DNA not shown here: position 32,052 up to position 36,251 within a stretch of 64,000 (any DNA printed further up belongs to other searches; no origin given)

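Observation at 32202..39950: Operon of an anchor-only paralog plus an ECF sigma factor covalently fused to a TM helix and ~1,045-aa ectodomain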

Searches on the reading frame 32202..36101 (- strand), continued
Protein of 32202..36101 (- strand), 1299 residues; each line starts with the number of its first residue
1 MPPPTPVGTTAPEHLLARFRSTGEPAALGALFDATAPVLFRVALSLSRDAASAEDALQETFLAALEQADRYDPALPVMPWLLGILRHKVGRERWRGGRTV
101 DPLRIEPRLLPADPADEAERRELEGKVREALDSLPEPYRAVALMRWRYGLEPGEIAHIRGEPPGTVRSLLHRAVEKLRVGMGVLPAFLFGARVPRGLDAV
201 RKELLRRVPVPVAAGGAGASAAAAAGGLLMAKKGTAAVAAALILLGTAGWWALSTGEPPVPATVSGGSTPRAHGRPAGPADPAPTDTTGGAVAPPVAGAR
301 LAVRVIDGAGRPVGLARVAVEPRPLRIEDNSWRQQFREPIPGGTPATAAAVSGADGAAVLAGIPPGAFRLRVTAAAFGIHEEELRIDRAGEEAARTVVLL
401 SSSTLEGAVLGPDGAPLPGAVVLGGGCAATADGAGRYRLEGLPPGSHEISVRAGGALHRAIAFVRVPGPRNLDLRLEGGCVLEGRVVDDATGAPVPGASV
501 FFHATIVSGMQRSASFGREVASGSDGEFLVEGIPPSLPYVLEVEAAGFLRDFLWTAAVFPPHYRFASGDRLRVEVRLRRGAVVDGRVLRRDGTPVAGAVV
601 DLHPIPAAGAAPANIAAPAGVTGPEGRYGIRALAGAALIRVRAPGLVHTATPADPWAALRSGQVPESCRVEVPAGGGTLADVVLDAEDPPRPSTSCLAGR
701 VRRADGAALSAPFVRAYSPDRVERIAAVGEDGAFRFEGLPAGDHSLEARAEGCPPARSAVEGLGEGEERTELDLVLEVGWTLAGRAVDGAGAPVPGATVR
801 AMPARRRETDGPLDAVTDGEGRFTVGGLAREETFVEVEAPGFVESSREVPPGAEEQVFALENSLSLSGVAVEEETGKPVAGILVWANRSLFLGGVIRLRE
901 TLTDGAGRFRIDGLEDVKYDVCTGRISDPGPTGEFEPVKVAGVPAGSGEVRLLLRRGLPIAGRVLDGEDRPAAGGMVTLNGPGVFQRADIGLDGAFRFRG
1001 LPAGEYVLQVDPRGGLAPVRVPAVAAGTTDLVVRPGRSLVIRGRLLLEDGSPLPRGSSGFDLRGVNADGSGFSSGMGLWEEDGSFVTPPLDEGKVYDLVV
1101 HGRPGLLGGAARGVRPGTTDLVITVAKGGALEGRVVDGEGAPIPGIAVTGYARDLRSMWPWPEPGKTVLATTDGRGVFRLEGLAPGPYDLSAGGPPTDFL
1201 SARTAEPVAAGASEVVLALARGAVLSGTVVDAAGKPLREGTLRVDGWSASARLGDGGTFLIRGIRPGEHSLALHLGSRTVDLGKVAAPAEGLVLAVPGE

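Call 65: find_homologous_proteins(query=window:32202-36101:-, max_evalue=1e-20)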
Query window:32202-36101:- (1299 aa): 183 proteins with E <= 1e-20 among 8000 candidates; the best 120 are listed.
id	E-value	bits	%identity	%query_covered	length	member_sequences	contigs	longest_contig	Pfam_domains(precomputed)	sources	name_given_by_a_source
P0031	0.0e+0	2774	99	100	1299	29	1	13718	PF13715.13,PF02369.23,PF15976.12,PF04545.23,PF04542.21,PF00775.28,PF13620.13,PF08281.19,PF09430.17,PF22904.4,PF17210.10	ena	-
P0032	0.0e+0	1202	52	99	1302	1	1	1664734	PF17802.8,PF04542.21,PF00775.28,PF13620.13,PF08281.19,PF17210.10,PF13715.13,PF25020.2,PF02369.23,PF14686.13,PF24025.2,PF15976.12,PF04545.23,PF09430.17,PF22904.4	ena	-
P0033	1.1e-139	486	32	72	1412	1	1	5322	PF12866.14,PF17802.8,PF00775.28,PF13620.13,PF08281.19,PF17210.10,PF10670.16,PF13715.13,PF25020.2,PF02369.23,PF14686.13,PF15976.12,PF09430.17,PF22904.4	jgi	jgi:RNA polymerase sigma factor (sigma-70 family)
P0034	1.4e-129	452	60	15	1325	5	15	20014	PF17802.8,PF04542.21,PF13620.13,PF08281.19,PF17210.10,PF10670.16,PF13715.13,PF25020.2,PF02369.23,PF14686.13,PF20598.5,PF22904.4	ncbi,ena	-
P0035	9.3e-105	370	31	97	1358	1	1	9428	PF17789.8,PF17802.8,PF04542.21,PF00775.28,PF13620.13,PF08281.19,PF17210.10,PF10670.16,PF13715.13,PF25020.2,PF02369.23,PF20598.5,PF15976.12,PF04545.23,PF09430.17,PF22904.4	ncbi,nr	ncbi:MAG TPA: sigma-70 family RNA polymerase sigma factor [Planctomycetota bacterium]|nr:sigma-70 fa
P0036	1.3e-103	366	33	67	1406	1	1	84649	PF17802.8,PF04542.21,PF00775.28,PF13620.13,PF08281.19,PF17210.10,PF10670.16,PF13715.13,PF02369.23,PF14686.13,PF09430.17,PF22904.4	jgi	jgi:RNA polymerase sigma factor (sigma-70 family)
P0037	3.5e-95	338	32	98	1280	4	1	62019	PF17789.8,PF16371.13,PF17802.8,PF04542.21,PF13620.13,PF08281.19,PF17210.10,PF13715.13,PF25020.2,PF02369.23,PF20598.5,PF15976.12,PF04545.23,PF09430.17,PF22904.4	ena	-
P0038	6.8e-92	327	32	62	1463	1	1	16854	PF10670.16,PF13715.13,PF02369.23,PF20598.5,PF17802.8,PF04542.21,PF00775.28,PF13620.13,PF08281.19,PF22904.4,PF17210.10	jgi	jgi:RNA polymerase sigma factor (sigma-70 family)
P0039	9.1e-91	324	33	94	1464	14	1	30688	PF08400.17,PF10670.16,PF13715.13,PF02369.23,PF20598.5,PF04542.21,PF13620.13,PF08281.19,PF22904.4,PF17210.10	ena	-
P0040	1.1e-90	323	33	97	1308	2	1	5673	PF04542.21,PF13620.13,PF08281.19,PF17210.10,PF10670.16,PF13715.13,PF25020.2,PF02369.23,PF14686.13,PF20598.5,PF15976.12,PF04545.23,PF22904.4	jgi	-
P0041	2.8e-88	315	32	86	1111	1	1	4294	PF17789.8,PF17802.8,PF04542.21,PF00775.28,PF13620.13,PF08281.19,PF17210.10,PF10670.16,PF13715.13,PF02369.23,PF11974.15,PF24025.2,PF20598.5,PF15976.12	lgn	-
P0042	3.3e-88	315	32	83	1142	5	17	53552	PF13715.13,PF17789.8,PF25020.2,PF02369.23,PF15976.12,PF04542.21,PF00775.28,PF13620.13,PF08281.19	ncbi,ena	-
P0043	5.7e-88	314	33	73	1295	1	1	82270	PF17802.8,PF04542.21,PF00775.28,PF13620.13,PF08281.19,PF17210.10,PF10670.16,PF13715.13,PF25020.2,PF02369.23,PF15976.12,PF04545.23,PF09430.17,PF22904.4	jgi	jgi:RNA polymerase sigma-70 factor (ECF subfamily)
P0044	1.0e-87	314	33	80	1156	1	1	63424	PF10670.16,PF13715.13,PF17789.8,PF02369.23,PF20598.5,PF04542.21,PF13620.13,PF08281.19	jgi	jgi:RNA polymerase sigma-70 factor (ECF subfamily)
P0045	9.6e-86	307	32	87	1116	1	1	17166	PF17789.8,PF17802.8,PF04542.21,PF00775.28,PF13620.13,PF08281.19,PF17210.10,PF24107.2,PF10670.16,PF13715.13,PF02369.23,PF11974.15,PF24025.2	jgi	jgi:RNA polymerase sigma-70 factor (ECF subfamily)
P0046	2.2e-85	306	32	67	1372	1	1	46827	PF13715.13,PF02369.23,PF20598.5,PF15976.12,PF17802.8,PF04545.23,PF04542.21,PF00775.28,PF13620.13,PF08281.19,PF17210.10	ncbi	-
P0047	2.1e-82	296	33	63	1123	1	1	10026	PF17789.8,PF04542.21,PF13620.13,PF08281.19,PF17210.10,PF10670.16,PF13715.13,PF25020.2,PF02369.23,PF11974.15,PF20598.5,PF15976.12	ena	-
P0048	3.6e-82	295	34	78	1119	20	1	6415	PF13715.13,PF25020.2,PF02369.23,PF04542.21,PF00775.28,PF13620.13,PF08281.19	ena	-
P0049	1.8e-81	293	32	76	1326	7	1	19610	PF07210.19,PF17802.8,PF04542.21,PF00775.28,PF13620.13,PF08281.19,PF10670.16,PF13715.13,PF25020.2,PF02369.23,PF04545.23,PF09430.17,PF22904.4,PF13115.12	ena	-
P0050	2.8e-81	292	63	15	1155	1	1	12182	PF10670.16,PF13715.13,PF17789.8,PF02369.23,PF20598.5,PF04542.21,PF00775.28,PF13620.13,PF08281.19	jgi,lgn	jgi:RNA polymerase sigma-70 factor (ECF subfamily)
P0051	5.9e-80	288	30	38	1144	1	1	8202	PF17789.8,PF04542.21,PF00775.28,PF13620.13,PF08281.19,PF10670.16,PF13715.13,PF25020.2,PF02369.23,PF20598.5,PF15976.12,PF04545.23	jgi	-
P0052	1.4e-78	283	32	81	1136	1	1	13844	PF17789.8,PF04542.21,PF00775.28,PF13620.13,PF08281.19,PF17210.10,PF13715.13,PF25020.2,PF02369.23,PF24025.2,PF15976.12,PF05688.18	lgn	-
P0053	3.2e-78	282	34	86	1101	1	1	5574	PF17789.8,PF04542.21,PF13620.13,PF08281.19,PF17210.10,PF24107.2,PF10670.16,PF13715.13,PF02369.23,PF11974.15,PF24025.2,PF04545.23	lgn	-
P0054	4.2e-77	278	32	86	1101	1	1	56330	PF17789.8,PF04542.21,PF00775.28,PF13620.13,PF08281.19,PF17210.10,PF24107.2,PF10670.16,PF13715.13,PF02369.23,PF11974.15,PF24025.2,PF20598.5,PF15976.12,PF04545.23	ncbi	-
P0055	8.4e-77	277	32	79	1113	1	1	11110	PF10670.16,PF13715.13,PF17789.8,PF02369.23,PF04542.21,PF00775.28,PF13620.13,PF08281.19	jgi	-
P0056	6.2e-76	274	33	71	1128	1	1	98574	PF17789.8,PF17802.8,PF04542.21,PF00775.28,PF13620.13,PF08281.19,PF17210.10,PF10670.16,PF13715.13,PF25020.2,PF02369.23,PF24025.2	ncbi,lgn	-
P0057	1.9e-75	273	31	80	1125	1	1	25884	PF13715.13,PF17789.8,PF25020.2,PF02369.23,PF07210.19,PF15976.12,PF04545.23,PF04542.21,PF13620.13,PF08281.19,PF17210.10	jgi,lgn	jgi:RNA polymerase sigma-70 factor (ECF subfamily)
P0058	8.7e-75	271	55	19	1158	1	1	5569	PF13715.13,PF25020.2,PF02369.23,PF20598.5,PF04542.21,PF13620.13,PF08281.19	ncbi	-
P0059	1.3e-74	270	34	81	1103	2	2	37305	PF17789.8,PF17802.8,PF04542.21,PF13620.13,PF08281.19,PF17210.10,PF10670.16,PF13715.13,PF02369.23,PF11974.15,PF24025.2,PF04545.23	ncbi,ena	-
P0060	3.1e-74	269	31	83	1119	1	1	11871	PF13715.13,PF17789.8,PF02369.23,PF24025.2,PF15976.12,PF04542.21,PF13620.13,PF24107.2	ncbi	-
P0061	5.8e-74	268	41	38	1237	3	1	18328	PF04542.21,PF00775.28,PF13620.13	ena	-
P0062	7.0e-74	268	53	18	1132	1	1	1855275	PF13715.13,PF25020.2,PF02369.23,PF04545.23,PF04542.21,PF13620.13,PF08281.19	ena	-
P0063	2.7e-73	266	33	87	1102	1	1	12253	PF17789.8,PF17802.8,PF04542.21,PF00775.28,PF13620.13,PF08281.19,PF17210.10,PF24107.2,PF10670.16,PF13715.13,PF02369.23,PF11974.15,PF24025.2,PF20598.5,PF04545.23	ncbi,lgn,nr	ncbi:MAG: sigma-70 family RNA polymerase sigma factor [Planctomycetes bacterium]|nr:sigma-70 family 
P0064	3.3e-72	262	36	45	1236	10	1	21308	PF13715.13,PF04542.21,PF13620.13,PF08281.19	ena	-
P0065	3.4e-70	255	31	78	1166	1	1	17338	PF13715.13,PF15976.12,PF04542.21,PF13620.13,PF08281.19,PF09430.17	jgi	-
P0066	1.3e-69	254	60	15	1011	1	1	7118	PF13715.13,PF02369.23,PF04542.21,PF00775.28,PF13620.13,PF08281.19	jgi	-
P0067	1.4e-69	253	55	16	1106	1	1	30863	PF10670.16,PF13715.13,PF25020.2,PF02369.23,PF20598.5,PF04542.21,PF00775.28,PF13620.13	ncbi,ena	-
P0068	2.6e-69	253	35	68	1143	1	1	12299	PF13715.13,PF17789.8,PF25020.2,PF02369.23,PF04545.23,PF04542.21,PF00775.28,PF13620.13,PF08281.19,PF24107.2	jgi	jgi:RNA polymerase sigma-70 factor (ECF subfamily)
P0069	3.5e-69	252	34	64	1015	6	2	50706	PF10670.16,PF13715.13,PF25020.2,PF02369.23,PF04542.21,PF00775.28,PF13620.13,PF08281.19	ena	-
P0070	4.3e-69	252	31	77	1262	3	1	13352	PF10670.16,PF13715.13,PF25020.2,PF14686.13,PF20598.5,PF17802.8,PF00775.28,PF13620.13,PF09430.17,PF22904.4,PF17210.10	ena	-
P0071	2.2e-68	249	31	86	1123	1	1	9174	PF13715.13,PF17789.8,PF02369.23,PF24025.2,PF15976.12,PF04542.21,PF13620.13,PF08281.19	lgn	-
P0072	3.2e-68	249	37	48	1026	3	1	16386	PF13715.13,PF02369.23,PF04542.21,PF00775.28,PF13620.13,PF08281.19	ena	-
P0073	1.5e-67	247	55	17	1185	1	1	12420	PF10670.16,PF13715.13,PF17789.8,PF02369.23,PF24025.2,PF15976.12,PF04542.21,PF00775.28,PF13620.13,PF08281.19,PF24107.2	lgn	-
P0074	1.5e-67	247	38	40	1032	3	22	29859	PF10670.16,PF13715.13,PF02369.23,PF04542.21,PF00775.28,PF13620.13,PF08281.19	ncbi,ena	-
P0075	9.0e-67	244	30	58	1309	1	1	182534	PF10670.16,PF13715.13,PF14686.13,PF07210.19,PF20598.5,PF17802.8,PF00775.28,PF13620.13,PF09430.17,PF22904.4,PF17210.10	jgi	jgi:protocatechuate 3,4-dioxygenase beta subunit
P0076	5.1e-66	242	38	38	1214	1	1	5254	PF10670.16,PF13715.13,PF02369.23,PF20598.5,PF15976.12,PF04542.21,PF00775.28,PF13620.13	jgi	jgi:RNA polymerase sigma factor (sigma-70 family)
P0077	2.6e-65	239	31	73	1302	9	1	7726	PF13715.13,PF02369.23,PF14686.13,PF15976.12,PF17802.8,PF00775.28,PF13620.13,PF22904.4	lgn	-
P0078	4.2e-65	239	33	80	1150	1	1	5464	PF10670.16,PF13715.13,PF17789.8,PF02369.23,PF15976.12,PF04542.21,PF13620.13,PF08281.19,PF24107.2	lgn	-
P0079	5.9e-65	238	33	77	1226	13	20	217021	PF04542.21,PF00775.28,PF13620.13,PF08281.19,PF24107.2,PF13715.13,PF25020.2,PF02369.23,PF14686.13,PF15976.12,PF09430.17,PF22904.4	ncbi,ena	-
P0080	1.8e-64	236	38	46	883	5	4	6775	PF10670.16,PF13715.13,PF25020.2,PF02369.23,PF15976.12,PF04542.21,PF13620.13,PF08281.19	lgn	-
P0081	2.2e-64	236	53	16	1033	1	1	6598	PF13715.13,PF02369.23,PF15976.12,PF04542.21,PF00775.28,PF13620.13,PF08281.19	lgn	-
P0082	2.2e-63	233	50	19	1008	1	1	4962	PF13715.13,PF02369.23,PF15976.12,PF04542.21,PF00775.28,PF13620.13,PF08281.19,PF22904.4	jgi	jgi:RNA polymerase sigma factor (sigma-70 family)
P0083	2.4e-63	233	41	33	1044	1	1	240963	PF17789.8,PF02369.23,PF04545.23,PF04542.21,PF13620.13,PF08281.19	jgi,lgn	jgi:RNA polymerase sigma-70 factor (ECF subfamily)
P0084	3.6e-63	232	38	47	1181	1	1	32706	PF10670.16,PF13715.13,PF02369.23,PF20598.5,PF04542.21,PF00775.28,PF13620.13,PF09430.17,PF24107.2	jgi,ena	-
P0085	1.2e-62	231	33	64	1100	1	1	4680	PF10670.16,PF13715.13,PF20598.5,PF04542.21,PF13620.13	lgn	-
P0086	2.7e-62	229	35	45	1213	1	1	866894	PF13715.13,PF02369.23,PF04542.21,PF00775.28,PF13620.13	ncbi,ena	-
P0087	2.0e-61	226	59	14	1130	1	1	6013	PF17789.8,PF07210.19,PF04542.21,PF00775.28,PF13620.13,PF08281.19,PF17210.10,PF13715.13,PF02369.23,PF11974.15,PF20598.5,PF15976.12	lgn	-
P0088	4.3e-61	225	33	64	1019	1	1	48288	PF13715.13,PF02369.23,PF20598.5,PF15976.12,PF04542.21,PF00775.28,PF13620.13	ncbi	-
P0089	6.7e-60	221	50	20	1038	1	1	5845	PF02369.23,PF04545.23,PF04542.21,PF13620.13,PF08281.19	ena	-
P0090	2.1e-58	216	51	19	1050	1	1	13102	PF13715.13,PF02369.23,PF04545.23,PF04542.21,PF13620.13,PF08281.19,PF24107.2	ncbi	-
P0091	2.8e-58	216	55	13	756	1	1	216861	PF10670.16,PF13715.13,PF25020.2,PF07210.19,PF20598.5,PF04542.21,PF13620.13,PF08281.19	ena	-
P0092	2.8e-57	213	52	15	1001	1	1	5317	PF13715.13,PF04545.23,PF04542.21,PF13620.13,PF08281.19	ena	-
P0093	6.6e-57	211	28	88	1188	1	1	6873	PF04542.21,PF00775.28,PF13620.13,PF08281.19,PF17210.10,PF10670.16,PF13715.13,PF25020.2,PF02369.23,PF15976.12,PF04545.23,PF22904.4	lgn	-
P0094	6.6e-57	211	56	15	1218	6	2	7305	PF13715.13,PF14686.13,PF15976.12,PF04542.21,PF00775.28,PF13620.13,PF08281.19,PF24107.2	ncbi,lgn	-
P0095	5.0e-56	209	57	15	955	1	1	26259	PF04545.23,PF04542.21,PF13620.13,PF08281.19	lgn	-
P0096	6.9e-56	208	35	40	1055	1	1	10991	PF13715.13,PF25020.2,PF02369.23,PF20598.5,PF04542.21,PF13620.13,PF08281.19,PF22904.4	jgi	jgi:RNA polymerase sigma-70 factor, ECF subfamily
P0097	7.1e-56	208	57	15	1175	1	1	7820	PF04542.21,PF13620.13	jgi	jgi:RNA polymerase sigma-70 factor (ECF subfamily)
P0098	2.7e-55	206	53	13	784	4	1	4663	PF04542.21,PF08281.19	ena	-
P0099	2.8e-55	206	56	15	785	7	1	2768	PF04542.21,PF13243.13,PF08281.19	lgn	-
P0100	3.6e-55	206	39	37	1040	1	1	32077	PF13715.13,PF17789.8,PF02369.23,PF04545.23,PF04542.21,PF13620.13,PF08281.19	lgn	-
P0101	4.9e-55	205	40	32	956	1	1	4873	PF04545.23,PF04542.21,PF13620.13,PF08281.19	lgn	-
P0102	6.2e-55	205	31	76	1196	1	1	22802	PF13715.13,PF20598.5,PF17802.8,PF04542.21,PF00775.28,PF13620.13,PF09430.17,PF22904.4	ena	-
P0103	9.1e-54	201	30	63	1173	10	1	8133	PF13715.13,PF25020.2,PF02369.23,PF14686.13,PF17802.8,PF00775.28,PF13620.13,PF09430.17,PF22904.4,PF24107.2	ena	-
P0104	3.6e-53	199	34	46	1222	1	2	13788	PF13715.13,PF02369.23,PF00775.28,PF13620.13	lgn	-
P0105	1.3e-52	197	28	71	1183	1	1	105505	PF13715.13,PF25020.2,PF02369.23,PF14686.13,PF17802.8,PF13620.13,PF09430.17,PF22904.4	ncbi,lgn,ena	-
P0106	5.3e-52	195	38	38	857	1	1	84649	PF04542.21,PF13620.13,PF08281.19,PF24107.2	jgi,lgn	jgi:RNA polymerase sigma-70 factor (ECF subfamily)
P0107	8.1e-52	195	56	15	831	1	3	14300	PF04545.23,PF04542.21,PF13243.13,PF08281.19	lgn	-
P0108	2.7e-51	193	35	48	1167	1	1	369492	PF10670.16,PF13715.13,PF04545.23,PF04542.21,PF00775.28,PF13620.13,PF08281.19,PF22904.4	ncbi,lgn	-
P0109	1.1e-50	191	29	67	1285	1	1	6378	PF07495.20,PF17802.8,PF23193.2,PF00775.28,PF13620.13,PF17210.10,PF10670.16,PF13715.13,PF25020.2,PF22902.3,PF01060.30,PF02369.23,PF11974.15,PF14686.13,PF20598.5,PF15976.12,PF09430.17,PF22904.4,PF13115.12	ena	-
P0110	3.1e-50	189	34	48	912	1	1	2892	PF02369.23,PF04545.23,PF04542.21,PF13620.13,PF08281.19,PF24107.2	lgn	-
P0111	6.6e-50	188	50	17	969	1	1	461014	PF13715.13,PF02369.23,PF14686.13,PF04542.21,PF00775.28,PF13620.13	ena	-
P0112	4.1e-49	186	48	15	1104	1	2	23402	PF10670.16,PF13715.13,PF20598.5,PF04545.23,PF04542.21,PF13620.13,PF08281.19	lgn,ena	-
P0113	1.8e-48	184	55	13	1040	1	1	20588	PF04542.21,PF13620.13,PF08281.19,PF24107.2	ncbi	-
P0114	3.4e-48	183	49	19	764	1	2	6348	PF04542.21,PF13243.13,PF08281.19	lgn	-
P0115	7.1e-48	182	50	18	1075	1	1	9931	PF04542.21,PF13620.13,PF08281.19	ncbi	-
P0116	7.1e-48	182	37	38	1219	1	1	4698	PF04542.21,PF13620.13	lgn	-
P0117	1.2e-45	174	28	71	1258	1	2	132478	PF17789.8,PF17802.8,PF00775.28,PF13620.13,PF17210.10,PF10670.16,PF13715.13,PF25020.2,PF01060.30,PF02369.23,PF14686.13,PF24421.2,PF24025.2,PF20598.5,PF09430.17,PF22904.4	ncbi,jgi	jgi:large repetitive protein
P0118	2.2e-45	173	31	41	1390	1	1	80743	PF17802.8,PF00775.28,PF13620.13,PF17210.10,PF10670.16,PF13715.13,PF22902.3,PF02369.23,PF14686.13,PF24025.2,PF20598.5,PF15976.12,PF09430.17,PF22904.4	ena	-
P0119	9.9e-45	171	31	63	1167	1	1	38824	PF13715.13,PF04542.21,PF13620.13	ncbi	-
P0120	1.6e-44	170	48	16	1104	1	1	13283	PF10670.16,PF13715.13,PF02369.23,PF04542.21,PF13620.13,PF08281.19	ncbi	-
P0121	4.9e-44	169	28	74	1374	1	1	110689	PF17789.8,PF07210.19,PF17802.8,PF23193.2,PF00775.28,PF13620.13,PF17210.10,PF24107.2,PF10670.16,PF13715.13,PF25020.2,PF22902.3,PF02369.23,PF14686.13,PF24025.2,PF20598.5,PF15976.12,PF09430.17,PF22904.4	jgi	jgi:protocatechuate 3,4-dioxygenase beta subunit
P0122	1.7e-42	164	29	51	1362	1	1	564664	PF07210.19,PF17802.8,PF00775.28,PF13620.13,PF17210.10,PF10670.16,PF13715.13,PF22902.3,PF02369.23,PF14686.13,PF20598.5,PF15976.12,PF09430.17,PF22904.4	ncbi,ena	-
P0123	2.0e-39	154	49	15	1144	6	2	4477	PF13715.13,PF20598.5,PF04542.21,PF13620.13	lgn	-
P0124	9.0e-39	151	28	61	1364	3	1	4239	PF17789.8,PF05751.17,PF17802.8,PF00775.28,PF13620.13,PF17210.10,PF10670.16,PF13715.13,PF25020.2,PF02369.23,PF14686.13,PF20598.5,PF15976.12,PF09430.17,PF22904.4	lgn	-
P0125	4.8e-38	149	30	50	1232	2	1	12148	PF08308.18,PF17802.8,PF23193.2,PF13620.13,PF17210.10,PF10670.16,PF13715.13,PF25020.2,PF22902.3,PF02369.23,PF14686.13,PF20598.5,PF09430.17,PF22904.4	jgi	jgi:protocatechuate 3,4-dioxygenase beta subunit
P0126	3.2e-37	146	29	73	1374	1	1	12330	PF07210.19,PF08308.18,PF17802.8,PF00775.28,PF13620.13,PF17210.10,PF10670.16,PF13715.13,PF25020.2,PF02369.23,PF11974.15,PF14686.13,PF20598.5,PF15976.12,PF09430.17,PF22904.4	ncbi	ncbi:MAG: carboxypeptidase regulatory-like domain-containing protein [Acidobacteriota bacterium]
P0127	3.8e-37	146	29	56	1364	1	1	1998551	PF17789.8,PF07210.19,PF17802.8,PF00775.28,PF13620.13,PF17210.10,PF24107.2,PF10670.16,PF13715.13,PF25020.2,PF02369.23,PF14686.13,PF20598.5,PF15976.12,PF09430.17,PF22904.4,PF13115.12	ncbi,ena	-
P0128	4.3e-37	146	28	57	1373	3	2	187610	PF07210.19,PF08308.18,PF17802.8,PF23193.2,PF00775.28,PF13620.13,PF17210.10,PF10670.16,PF13715.13,PF22902.3,PF01060.30,PF02369.23,PF14686.13,PF20598.5,PF15976.12,PF09430.17,PF22904.4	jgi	jgi:large repetitive protein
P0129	9.4e-36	141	27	51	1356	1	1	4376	PF07210.19,PF08308.18,PF17802.8,PF00775.28,PF13620.13,PF17210.10,PF24107.2,PF10670.16,PF13715.13,PF25020.2,PF02369.23,PF11974.15,PF14686.13,PF20598.5,PF15976.12,PF09430.17,PF22904.4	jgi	jgi:protocatechuate 3,4-dioxygenase beta subunit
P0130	3.0e-35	140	30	54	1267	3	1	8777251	PF17789.8,PF07210.19,PF17802.8,PF00775.28,PF13620.13,PF17210.10,PF10670.16,PF13715.13,PF25020.2,PF02369.23,PF14686.13,PF20598.5,PF15976.12,PF09430.17,PF22904.4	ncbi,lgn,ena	-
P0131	7.6e-35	138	30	55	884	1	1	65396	PF13715.13,PF02369.23,PF20598.5,PF04542.21,PF13620.13,PF08281.19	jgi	-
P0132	4.1e-34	136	28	75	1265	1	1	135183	PF17789.8,PF07210.19,PF17802.8,PF23193.2,PF00775.28,PF13620.13,PF17210.10,PF10670.16,PF13715.13,PF25020.2,PF01060.30,PF02369.23,PF14686.13,PF20598.5,PF15976.12,PF09430.17,PF22904.4,PF13115.12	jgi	jgi:uncharacterized GH25 family protein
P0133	2.8e-32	130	27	40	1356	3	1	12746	PF07210.19,PF08308.18,PF17802.8,PF00775.28,PF13620.13,PF17210.10,PF24107.2,PF10670.16,PF13715.13,PF25020.2,PF02369.23,PF11974.15,PF14686.13,PF24025.2,PF20598.5,PF15976.12,PF09430.17,PF22904.4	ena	-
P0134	8.2e-32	128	26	73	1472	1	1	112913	PF17802.8,PF04542.21,PF00775.28,PF13620.13,PF08281.19,PF17210.10,PF10670.16,PF13715.13,PF02369.23,PF11974.15,PF20598.5,PF15976.12,PF04545.23,PF09430.17,PF22904.4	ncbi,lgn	-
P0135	1.3e-31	128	27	65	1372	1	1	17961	PF07210.19,PF08308.18,PF17802.8,PF00775.28,PF13620.13,PF17210.10,PF10670.16,PF13715.13,PF25020.2,PF02369.23,PF14686.13,PF20598.5,PF15976.12,PF09430.17,PF22904.4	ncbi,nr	ncbi:MAG TPA: carboxypeptidase-like regulatory domain-containing protein [Thermoanaerobaculia bacter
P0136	1.3e-31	128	29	36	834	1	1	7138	PF10670.16,PF13715.13,PF14686.13,PF08308.18,PF15976.12,PF04542.21,PF13620.13,PF08281.19,PF09430.17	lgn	-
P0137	2.3e-31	127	28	68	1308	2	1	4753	PF08308.18,PF17802.8,PF00775.28,PF13620.13,PF17210.10,PF24107.2,PF10670.16,PF13715.13,PF25020.2,PF01060.30,PF02369.23,PF14686.13,PF20598.5,PF15976.12,PF09430.17,PF22904.4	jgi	jgi:protocatechuate 3,4-dioxygenase beta subunit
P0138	2.8e-31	127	29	42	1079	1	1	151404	PF07210.19,PF17802.8,PF00775.28,PF13620.13,PF17210.10,PF24107.2,PF10670.16,PF13715.13,PF25020.2,PF02369.23,PF11974.15,PF14686.13,PF20598.5,PF15976.12,PF09430.17,PF22904.4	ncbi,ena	-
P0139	3.3e-31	126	47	13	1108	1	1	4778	PF13715.13,PF20598.5,PF04542.21,PF13620.13,PF08281.19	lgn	-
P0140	6.5e-31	125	26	72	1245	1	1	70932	PF17802.8,PF23193.2,PF00775.28,PF13620.13,PF17210.10,PF10670.16,PF13715.13,PF25020.2,PF02369.23,PF11974.15,PF14686.13,PF20598.5,PF15976.12,PF09430.17,PF22904.4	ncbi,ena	-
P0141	1.2e-30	124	28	50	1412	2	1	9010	PF17789.8,PF07210.19,PF17802.8,PF00775.28,PF13620.13,PF17210.10,PF10670.16,PF13715.13,PF25020.2,PF02369.23,PF11974.15,PF14686.13,PF24025.2,PF20598.5,PF15976.12,PF09430.17,PF22904.4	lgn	-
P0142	1.5e-30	124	29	50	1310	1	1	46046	PF17789.8,PF07210.19,PF17802.8,PF00775.28,PF13620.13,PF17210.10,PF24107.2,PF10670.16,PF13715.13,PF25020.2,PF02369.23,PF14686.13,PF24025.2,PF20598.5,PF15976.12,PF09430.17,PF22904.4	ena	-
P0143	1.8e-30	124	29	43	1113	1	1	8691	PF07495.20,PF17802.8,PF23193.2,PF00775.28,PF13620.13,PF17210.10,PF10670.16,PF13715.13,PF25020.2,PF02369.23,PF11974.15,PF14686.13,PF20598.5,PF15976.12,PF09430.17,PF22904.4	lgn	-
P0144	2.0e-30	124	28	68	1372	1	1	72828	PF07210.19,PF08308.18,PF17802.8,PF00775.28,PF13620.13,PF17210.10,PF24107.2,PF10670.16,PF13715.13,PF25020.2,PF02369.23,PF11974.15,PF14686.13,PF20598.5,PF15976.12,PF09430.17,PF22904.4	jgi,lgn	jgi:uncharacterized GH25 family protein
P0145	2.2e-30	124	42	17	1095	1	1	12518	PF13715.13,PF02369.23,PF04542.21,PF00775.28,PF13620.13,PF08281.19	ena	-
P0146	2.7e-30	123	28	56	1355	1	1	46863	PF07210.19,PF08308.18,PF17802.8,PF00775.28,PF13620.13,PF17210.10,PF24107.2,PF10670.16,PF13715.13,PF25020.2,PF02369.23,PF11974.15,PF14686.13,PF20598.5,PF15976.12,PF09430.17,PF22904.4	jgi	jgi:protocatechuate 3,4-dioxygenase beta subunit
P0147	2.8e-30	123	27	53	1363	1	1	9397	PF07210.19,PF08308.18,PF17802.8,PF00775.28,PF13620.13,PF17210.10,PF10670.16,PF13715.13,PF25020.2,PF02369.23,PF14686.13,PF20598.5,PF15976.12,PF09430.17,PF22904.4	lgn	-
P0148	2.9e-30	123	25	70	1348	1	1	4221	PF17802.8,PF23193.2,PF00775.28,PF13620.13,PF17210.10,PF24107.2,PF10670.16,PF13715.13,PF25020.2,PF02369.23,PF14686.13,PF20598.5,PF15976.12,PF09430.17,PF22904.4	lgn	-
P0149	5.4e-30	122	26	54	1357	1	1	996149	PF08308.18,PF17802.8,PF00775.28,PF13620.13,PF17210.10,PF24107.2,PF10670.16,PF13715.13,PF25020.2,PF02369.23,PF11974.15,PF14686.13,PF24025.2,PF20598.5,PF15976.12,PF09430.17,PF22904.4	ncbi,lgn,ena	-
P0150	6.1e-30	122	27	71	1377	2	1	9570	PF17789.8,PF07210.19,PF08308.18,PF17802.8,PF00775.28,PF13620.13,PF17210.10,PF10670.16,PF13715.13,PF25020.2,PF02369.23,PF11974.15,PF14686.13,PF20598.5,PF15976.12,PF09430.17,PF22904.4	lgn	-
